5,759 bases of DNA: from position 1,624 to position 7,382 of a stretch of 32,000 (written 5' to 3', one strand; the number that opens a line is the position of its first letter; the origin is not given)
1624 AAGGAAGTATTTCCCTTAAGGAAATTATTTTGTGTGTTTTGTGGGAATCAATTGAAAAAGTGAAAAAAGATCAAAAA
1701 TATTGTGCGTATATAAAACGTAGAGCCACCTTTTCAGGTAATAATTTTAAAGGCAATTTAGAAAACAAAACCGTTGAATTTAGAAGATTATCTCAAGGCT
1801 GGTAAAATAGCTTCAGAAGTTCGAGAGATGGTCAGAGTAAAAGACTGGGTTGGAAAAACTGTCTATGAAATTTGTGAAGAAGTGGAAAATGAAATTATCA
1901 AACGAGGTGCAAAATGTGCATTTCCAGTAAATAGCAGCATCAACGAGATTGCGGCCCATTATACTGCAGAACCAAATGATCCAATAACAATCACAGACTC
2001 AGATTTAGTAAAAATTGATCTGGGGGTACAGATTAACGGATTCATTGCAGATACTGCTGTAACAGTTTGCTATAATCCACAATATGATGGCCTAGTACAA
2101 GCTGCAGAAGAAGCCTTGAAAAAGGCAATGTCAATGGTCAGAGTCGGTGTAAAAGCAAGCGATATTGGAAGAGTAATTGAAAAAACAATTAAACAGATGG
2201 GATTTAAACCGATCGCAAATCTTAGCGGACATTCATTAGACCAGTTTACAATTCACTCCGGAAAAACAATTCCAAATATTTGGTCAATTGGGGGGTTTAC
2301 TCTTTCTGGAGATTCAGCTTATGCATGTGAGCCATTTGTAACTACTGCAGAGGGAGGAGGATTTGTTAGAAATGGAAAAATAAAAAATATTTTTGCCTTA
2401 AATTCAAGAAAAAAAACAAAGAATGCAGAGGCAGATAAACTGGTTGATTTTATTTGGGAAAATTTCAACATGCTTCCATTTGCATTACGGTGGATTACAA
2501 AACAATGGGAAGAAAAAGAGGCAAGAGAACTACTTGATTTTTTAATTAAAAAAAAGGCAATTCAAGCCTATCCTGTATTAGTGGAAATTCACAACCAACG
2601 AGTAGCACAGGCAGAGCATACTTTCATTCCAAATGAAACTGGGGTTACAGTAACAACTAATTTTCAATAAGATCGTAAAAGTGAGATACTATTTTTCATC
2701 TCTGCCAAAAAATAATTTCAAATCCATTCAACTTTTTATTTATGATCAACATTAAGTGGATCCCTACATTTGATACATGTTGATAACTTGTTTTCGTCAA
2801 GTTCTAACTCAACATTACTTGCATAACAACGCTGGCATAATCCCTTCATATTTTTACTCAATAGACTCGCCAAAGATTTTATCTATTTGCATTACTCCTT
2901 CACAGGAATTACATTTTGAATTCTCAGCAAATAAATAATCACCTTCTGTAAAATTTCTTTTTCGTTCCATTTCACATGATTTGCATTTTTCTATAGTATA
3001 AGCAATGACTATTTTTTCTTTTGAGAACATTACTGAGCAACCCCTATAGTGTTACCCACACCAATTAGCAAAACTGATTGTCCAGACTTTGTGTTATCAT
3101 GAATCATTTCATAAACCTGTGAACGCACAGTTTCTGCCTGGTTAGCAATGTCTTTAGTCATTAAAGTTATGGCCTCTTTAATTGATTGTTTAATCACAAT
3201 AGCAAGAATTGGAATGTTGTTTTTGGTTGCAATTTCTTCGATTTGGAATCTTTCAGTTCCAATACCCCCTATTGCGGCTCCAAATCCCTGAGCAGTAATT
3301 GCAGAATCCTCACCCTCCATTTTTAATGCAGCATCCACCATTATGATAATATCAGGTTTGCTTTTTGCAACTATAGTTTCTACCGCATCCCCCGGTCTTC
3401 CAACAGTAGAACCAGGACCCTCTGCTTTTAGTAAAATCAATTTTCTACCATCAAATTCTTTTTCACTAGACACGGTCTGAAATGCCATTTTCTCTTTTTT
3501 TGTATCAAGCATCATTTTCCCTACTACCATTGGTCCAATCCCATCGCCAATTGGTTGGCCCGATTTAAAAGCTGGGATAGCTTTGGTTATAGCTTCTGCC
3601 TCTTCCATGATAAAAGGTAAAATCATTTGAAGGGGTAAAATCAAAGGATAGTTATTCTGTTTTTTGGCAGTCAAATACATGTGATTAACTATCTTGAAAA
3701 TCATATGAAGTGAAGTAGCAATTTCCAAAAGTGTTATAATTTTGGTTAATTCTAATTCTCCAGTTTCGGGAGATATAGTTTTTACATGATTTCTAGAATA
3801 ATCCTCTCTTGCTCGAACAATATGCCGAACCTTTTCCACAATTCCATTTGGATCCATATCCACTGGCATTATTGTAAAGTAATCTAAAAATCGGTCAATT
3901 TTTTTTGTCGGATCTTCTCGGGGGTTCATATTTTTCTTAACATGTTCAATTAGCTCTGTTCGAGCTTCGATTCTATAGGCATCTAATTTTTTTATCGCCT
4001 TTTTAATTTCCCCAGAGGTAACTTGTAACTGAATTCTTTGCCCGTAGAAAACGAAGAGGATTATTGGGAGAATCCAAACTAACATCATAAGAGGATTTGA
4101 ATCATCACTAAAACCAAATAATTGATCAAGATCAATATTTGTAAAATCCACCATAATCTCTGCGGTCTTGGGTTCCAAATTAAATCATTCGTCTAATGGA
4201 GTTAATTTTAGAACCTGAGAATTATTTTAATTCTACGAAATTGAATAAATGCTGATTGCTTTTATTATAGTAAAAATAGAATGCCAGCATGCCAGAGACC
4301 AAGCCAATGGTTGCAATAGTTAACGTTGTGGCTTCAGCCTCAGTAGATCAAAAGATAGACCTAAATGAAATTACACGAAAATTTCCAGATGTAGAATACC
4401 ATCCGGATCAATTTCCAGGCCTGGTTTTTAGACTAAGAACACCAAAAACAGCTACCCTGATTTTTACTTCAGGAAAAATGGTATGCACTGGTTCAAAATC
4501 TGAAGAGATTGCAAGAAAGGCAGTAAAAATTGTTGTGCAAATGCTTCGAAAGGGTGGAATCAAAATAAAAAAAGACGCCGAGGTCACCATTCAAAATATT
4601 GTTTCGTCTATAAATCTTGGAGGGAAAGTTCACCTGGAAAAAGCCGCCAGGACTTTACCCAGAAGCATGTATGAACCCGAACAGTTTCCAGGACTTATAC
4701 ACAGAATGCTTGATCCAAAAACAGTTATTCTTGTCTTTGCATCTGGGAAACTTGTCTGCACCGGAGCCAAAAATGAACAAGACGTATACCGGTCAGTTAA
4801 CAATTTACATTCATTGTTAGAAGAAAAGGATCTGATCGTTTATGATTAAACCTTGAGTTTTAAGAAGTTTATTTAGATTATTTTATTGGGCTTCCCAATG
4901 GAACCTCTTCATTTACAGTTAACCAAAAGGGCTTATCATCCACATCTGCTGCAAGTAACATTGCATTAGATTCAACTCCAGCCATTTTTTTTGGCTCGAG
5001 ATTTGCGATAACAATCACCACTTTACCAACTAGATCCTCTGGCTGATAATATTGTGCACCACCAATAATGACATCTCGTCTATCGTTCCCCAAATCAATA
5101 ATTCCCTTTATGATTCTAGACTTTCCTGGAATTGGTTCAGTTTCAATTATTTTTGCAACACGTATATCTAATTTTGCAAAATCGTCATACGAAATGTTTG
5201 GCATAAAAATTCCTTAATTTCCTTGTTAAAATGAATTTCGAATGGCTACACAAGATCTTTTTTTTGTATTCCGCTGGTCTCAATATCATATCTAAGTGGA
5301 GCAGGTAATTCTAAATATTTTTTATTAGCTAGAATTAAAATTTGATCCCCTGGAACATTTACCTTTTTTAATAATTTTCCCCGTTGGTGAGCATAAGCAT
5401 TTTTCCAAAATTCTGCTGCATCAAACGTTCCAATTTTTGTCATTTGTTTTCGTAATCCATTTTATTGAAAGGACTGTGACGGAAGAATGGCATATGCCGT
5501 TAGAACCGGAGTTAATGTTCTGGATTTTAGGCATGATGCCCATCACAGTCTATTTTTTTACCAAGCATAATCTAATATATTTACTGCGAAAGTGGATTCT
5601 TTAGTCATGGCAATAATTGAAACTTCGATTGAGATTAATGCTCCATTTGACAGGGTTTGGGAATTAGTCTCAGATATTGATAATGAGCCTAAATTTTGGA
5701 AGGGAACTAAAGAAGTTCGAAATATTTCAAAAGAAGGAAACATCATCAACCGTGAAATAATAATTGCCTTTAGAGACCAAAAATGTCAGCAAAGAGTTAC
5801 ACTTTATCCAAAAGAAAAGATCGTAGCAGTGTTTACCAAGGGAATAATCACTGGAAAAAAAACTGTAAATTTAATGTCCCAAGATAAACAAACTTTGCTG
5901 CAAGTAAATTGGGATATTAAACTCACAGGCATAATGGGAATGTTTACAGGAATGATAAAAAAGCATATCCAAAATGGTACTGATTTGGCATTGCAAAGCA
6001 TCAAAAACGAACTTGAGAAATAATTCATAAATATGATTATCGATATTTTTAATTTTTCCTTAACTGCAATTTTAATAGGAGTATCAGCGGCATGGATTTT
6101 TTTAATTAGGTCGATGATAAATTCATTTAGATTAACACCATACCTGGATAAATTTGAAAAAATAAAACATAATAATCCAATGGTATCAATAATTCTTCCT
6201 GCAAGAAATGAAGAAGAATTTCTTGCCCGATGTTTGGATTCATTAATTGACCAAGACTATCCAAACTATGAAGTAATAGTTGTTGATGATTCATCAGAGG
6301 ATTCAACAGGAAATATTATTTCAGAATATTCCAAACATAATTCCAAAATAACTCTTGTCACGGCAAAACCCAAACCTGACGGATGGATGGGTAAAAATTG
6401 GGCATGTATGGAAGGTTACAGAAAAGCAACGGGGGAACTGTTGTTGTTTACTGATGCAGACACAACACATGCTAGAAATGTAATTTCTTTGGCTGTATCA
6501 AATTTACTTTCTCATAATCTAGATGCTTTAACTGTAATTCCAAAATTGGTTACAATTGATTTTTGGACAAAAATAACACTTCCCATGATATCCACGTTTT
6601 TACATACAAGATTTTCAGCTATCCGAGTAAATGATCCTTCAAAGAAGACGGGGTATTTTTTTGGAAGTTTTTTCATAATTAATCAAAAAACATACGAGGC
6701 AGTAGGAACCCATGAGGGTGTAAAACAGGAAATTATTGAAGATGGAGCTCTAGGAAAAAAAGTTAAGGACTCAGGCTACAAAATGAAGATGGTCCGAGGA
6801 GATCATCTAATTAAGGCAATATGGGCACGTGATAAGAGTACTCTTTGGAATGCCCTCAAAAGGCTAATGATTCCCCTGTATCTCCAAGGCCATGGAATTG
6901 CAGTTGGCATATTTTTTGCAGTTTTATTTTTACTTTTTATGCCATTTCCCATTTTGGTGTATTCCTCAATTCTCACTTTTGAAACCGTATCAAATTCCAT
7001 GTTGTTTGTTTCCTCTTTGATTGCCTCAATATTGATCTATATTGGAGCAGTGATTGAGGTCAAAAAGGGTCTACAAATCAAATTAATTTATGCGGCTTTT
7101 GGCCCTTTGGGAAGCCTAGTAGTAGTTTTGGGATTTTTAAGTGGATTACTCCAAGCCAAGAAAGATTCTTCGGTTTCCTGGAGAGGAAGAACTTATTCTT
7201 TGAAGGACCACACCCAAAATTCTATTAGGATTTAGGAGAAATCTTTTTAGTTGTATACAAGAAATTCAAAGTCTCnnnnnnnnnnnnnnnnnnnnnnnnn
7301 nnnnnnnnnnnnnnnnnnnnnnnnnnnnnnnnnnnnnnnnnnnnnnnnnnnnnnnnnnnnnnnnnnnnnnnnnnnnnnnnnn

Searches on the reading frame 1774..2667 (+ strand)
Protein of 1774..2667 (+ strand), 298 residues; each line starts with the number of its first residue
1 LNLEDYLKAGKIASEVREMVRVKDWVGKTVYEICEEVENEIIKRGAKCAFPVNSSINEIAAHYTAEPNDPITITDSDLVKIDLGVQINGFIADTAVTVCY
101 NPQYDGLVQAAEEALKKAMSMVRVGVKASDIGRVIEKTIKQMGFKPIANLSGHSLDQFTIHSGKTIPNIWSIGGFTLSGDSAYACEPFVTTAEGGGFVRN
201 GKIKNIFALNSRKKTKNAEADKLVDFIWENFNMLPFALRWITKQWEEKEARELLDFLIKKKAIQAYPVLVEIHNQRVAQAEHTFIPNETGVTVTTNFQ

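Call 66: search_protein_families(library=pfam, max_evalue=0.0001, proteins=[window:1774-2667:+])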
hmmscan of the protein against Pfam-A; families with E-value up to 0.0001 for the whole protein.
window:1774-2667:+ (298 aa): 1 family
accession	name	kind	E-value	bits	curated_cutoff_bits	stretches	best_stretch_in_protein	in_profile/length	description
PF00557.29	Peptidase_M24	-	8e-29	101.3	23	1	6-196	3-196/208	Metallopeptidase family M24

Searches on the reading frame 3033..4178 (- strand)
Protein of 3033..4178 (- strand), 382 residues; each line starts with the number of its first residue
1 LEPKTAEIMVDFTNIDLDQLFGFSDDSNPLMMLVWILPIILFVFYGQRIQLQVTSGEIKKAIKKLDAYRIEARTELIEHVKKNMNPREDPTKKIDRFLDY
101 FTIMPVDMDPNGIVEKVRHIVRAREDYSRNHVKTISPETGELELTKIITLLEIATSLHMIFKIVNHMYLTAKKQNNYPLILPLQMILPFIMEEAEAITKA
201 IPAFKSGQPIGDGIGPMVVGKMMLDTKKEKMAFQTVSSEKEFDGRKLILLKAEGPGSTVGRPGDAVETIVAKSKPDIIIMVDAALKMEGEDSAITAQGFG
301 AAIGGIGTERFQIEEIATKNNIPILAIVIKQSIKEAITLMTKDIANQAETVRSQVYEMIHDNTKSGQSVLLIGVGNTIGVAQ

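Call 66: search_protein_families(library=pfam, max_evalue=0.0001, proteins=[window:3033-4178:-])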
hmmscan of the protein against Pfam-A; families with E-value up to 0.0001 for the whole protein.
window:3033-4178:- (382 aa): 2 families
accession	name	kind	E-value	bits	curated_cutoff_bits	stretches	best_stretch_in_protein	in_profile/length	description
PF23542.1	DUF1512_C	-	8.9e-64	215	25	1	210-381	1-175/175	Domain of unknown function (DUF1512) C-terminal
PF07431.17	DUF1512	-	1.9e-58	197.5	25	1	30-205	2-176/177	Protein of unknown function (DUF1512) N-terminal domain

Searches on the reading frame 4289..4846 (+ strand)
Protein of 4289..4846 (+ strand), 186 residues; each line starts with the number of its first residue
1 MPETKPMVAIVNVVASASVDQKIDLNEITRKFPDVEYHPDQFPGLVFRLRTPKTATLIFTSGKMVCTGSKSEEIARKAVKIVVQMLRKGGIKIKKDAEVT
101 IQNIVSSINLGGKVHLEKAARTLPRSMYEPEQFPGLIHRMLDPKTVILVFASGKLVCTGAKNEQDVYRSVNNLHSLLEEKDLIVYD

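Call 66: search_protein_families(library=pfam, max_evalue=0.0001, proteins=[window:4289-4846:+])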
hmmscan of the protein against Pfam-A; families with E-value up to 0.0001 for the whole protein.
window:4289-4846:+ (186 aa): 2 families
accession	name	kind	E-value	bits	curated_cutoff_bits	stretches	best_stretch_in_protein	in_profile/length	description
PF00352.27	TBP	-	5.5e-60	199.6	22.9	2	8-88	2-84/85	Transcription factor TFIID (or TATA-binding protein, TBP)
PF11858.14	DUF3378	-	1.3e-07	32.1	27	0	39-77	24-62/76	Domain of unknown function (DUF3378)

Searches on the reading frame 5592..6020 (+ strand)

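Call 66: search_protein_families(library=pfam, max_evalue=0.0001, proteins=[window:5592-6020:+])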
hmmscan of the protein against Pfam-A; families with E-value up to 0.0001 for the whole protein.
window:5592-6020:+ (143 aa): 2 families
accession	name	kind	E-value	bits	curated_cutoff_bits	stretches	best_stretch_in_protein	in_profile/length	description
PF10604.15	Polyketide_cyc2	-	3.4e-09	37.6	27.4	1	6-142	1-142/142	Polyketide cyclase / dehydrase and lipid transport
PF03364.25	Polyketide_cyc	-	3.4e-07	31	23.4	1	15-81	1-68/126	Polyketide cyclase / dehydrase and lipid transport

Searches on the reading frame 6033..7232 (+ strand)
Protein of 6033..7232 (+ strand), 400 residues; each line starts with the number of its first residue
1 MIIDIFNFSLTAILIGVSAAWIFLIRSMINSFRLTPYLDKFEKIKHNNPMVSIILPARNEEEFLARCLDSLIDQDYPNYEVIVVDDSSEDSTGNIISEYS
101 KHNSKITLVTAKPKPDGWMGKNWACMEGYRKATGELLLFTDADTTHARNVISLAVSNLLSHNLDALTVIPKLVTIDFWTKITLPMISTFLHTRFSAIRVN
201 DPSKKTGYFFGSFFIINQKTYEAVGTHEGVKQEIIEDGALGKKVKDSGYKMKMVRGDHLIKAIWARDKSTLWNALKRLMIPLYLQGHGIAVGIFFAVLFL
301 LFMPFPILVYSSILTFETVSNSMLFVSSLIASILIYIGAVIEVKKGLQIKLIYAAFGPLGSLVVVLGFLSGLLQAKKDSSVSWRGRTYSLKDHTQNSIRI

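Call 66: search_protein_families(library=pfam, max_evalue=0.0001, proteins=[window:6033-7232:+])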
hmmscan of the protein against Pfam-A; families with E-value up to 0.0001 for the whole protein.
window:6033-7232:+ (400 aa): 4 families
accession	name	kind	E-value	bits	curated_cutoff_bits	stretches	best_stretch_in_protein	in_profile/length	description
PF00535.33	Glycos_transf_2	-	1.2e-29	103.8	23.3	1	52-222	1-165/168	Glycosyl transferase family 2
PF13641.12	Glyco_tranf_2_3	-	6e-16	59.6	27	1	49-276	1-222/230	Glycosyltransferase like family 2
PF13506.12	Glyco_transf_21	-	1.7e-11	44.4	21.7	1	112-255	9-148/174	Glycosyl transferase family 21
PF10111.15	Glyco_tranf_2_2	-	2.3e-08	34.3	27.3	1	53-225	2-179/276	Glycosyltransferase like family 2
